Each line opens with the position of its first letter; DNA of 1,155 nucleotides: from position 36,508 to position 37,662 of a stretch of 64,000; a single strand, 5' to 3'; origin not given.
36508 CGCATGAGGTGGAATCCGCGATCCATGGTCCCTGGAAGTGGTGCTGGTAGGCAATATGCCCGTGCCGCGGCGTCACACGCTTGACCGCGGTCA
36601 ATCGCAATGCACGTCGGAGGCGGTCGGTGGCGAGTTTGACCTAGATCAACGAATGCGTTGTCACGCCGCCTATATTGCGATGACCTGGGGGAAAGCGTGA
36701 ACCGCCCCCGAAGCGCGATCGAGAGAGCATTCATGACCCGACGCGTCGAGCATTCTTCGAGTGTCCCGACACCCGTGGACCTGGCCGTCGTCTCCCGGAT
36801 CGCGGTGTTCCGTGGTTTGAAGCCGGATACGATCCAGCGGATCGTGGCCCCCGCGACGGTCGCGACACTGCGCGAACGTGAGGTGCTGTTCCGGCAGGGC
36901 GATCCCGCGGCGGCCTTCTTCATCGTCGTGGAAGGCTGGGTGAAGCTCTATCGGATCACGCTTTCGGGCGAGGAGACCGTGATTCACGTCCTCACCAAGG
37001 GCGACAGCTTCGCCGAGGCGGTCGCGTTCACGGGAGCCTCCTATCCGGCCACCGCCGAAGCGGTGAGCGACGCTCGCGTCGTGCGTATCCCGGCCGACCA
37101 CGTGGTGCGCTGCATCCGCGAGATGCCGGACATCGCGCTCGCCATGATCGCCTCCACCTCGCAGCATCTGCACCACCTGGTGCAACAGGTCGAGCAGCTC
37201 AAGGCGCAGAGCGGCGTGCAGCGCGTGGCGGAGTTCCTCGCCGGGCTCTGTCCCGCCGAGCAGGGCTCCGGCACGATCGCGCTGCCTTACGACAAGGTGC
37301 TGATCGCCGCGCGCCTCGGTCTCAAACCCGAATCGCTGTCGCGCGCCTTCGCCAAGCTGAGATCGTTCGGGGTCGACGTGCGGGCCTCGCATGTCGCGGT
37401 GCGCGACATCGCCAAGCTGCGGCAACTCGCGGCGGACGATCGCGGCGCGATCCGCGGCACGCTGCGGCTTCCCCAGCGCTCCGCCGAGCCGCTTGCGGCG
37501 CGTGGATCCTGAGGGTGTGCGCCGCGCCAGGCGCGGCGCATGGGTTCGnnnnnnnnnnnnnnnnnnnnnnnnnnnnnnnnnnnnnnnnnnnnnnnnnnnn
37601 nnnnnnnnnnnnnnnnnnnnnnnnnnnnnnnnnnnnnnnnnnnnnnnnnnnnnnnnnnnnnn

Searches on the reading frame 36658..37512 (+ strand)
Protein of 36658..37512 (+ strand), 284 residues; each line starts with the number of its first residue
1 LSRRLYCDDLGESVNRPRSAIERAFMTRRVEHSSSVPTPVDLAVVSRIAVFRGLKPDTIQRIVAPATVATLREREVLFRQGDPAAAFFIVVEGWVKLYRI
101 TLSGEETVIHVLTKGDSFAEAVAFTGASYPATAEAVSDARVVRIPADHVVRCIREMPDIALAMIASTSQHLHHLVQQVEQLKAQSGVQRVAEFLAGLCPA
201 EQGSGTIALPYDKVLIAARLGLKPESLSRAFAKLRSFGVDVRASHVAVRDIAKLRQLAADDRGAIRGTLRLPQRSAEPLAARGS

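Call 53: search_protein_families(library=pfam, proteins=[window:36658-37512:+], max_evalue=0.00001)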
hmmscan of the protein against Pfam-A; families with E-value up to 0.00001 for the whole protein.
window:36658-37512:+ (284 aa): 2 families
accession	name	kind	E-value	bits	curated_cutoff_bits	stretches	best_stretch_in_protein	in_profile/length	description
PF00027.35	cNMP_binding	-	3e-23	82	27.5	1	71-154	4-87/89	Cyclic nucleotide-binding domain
PF13545.12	HTH_Crp_2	-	2.7e-11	43.7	27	1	188-257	1-70/70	Crp-like helix-turn-helix domain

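Call 56: search_protein_families(library=ncbifam, proteins=[window:36658-37512:+], max_evalue=0.00001)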
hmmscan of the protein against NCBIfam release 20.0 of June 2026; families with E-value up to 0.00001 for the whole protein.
window:36658-37512:+ (284 aa): 8 families
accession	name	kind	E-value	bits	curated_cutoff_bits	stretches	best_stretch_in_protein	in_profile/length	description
NF006901.0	PRK09392.1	equivalog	6.4e-40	136.9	211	1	41-260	5-223/236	transcriptional activator FtrB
NF050815.1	TransActFtrBCaul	equivalog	1.1e-24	87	300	1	38-261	4-226/251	transcriptional activator FtrB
NF050806.1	TransRegFixKCaul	equivalog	2.1e-12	46.7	300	1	62-258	19-214/215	transcriptional regulator FixK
NF008365.0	PRK11161.1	subfamily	7e-11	41.9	228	1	72-262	53-247/250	fumarate/nitrate reduction transcriptional regulator Fnr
TIGR03697.1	NtcA_cyano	equivalog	5.7e-10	39.3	244.95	1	77-254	4-188/193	global nitrogen regulator NtcA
NF008732.0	PRK11753.1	equivalog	1.8e-09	37.4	266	1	55-198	12-156/214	cAMP-activated global transcriptional regulator CRP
NF041163.2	encap_f2b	equivalog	1.1e-08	34.6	400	1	45-170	73-200/450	family 2B encapsulin nanocompartment shell protein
NF053664.1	TransRegPtrACyano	equivalog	5.7e-06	25.8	300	1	87-196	30-128/196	Crp/Fnr family transcriptional regulator PtrA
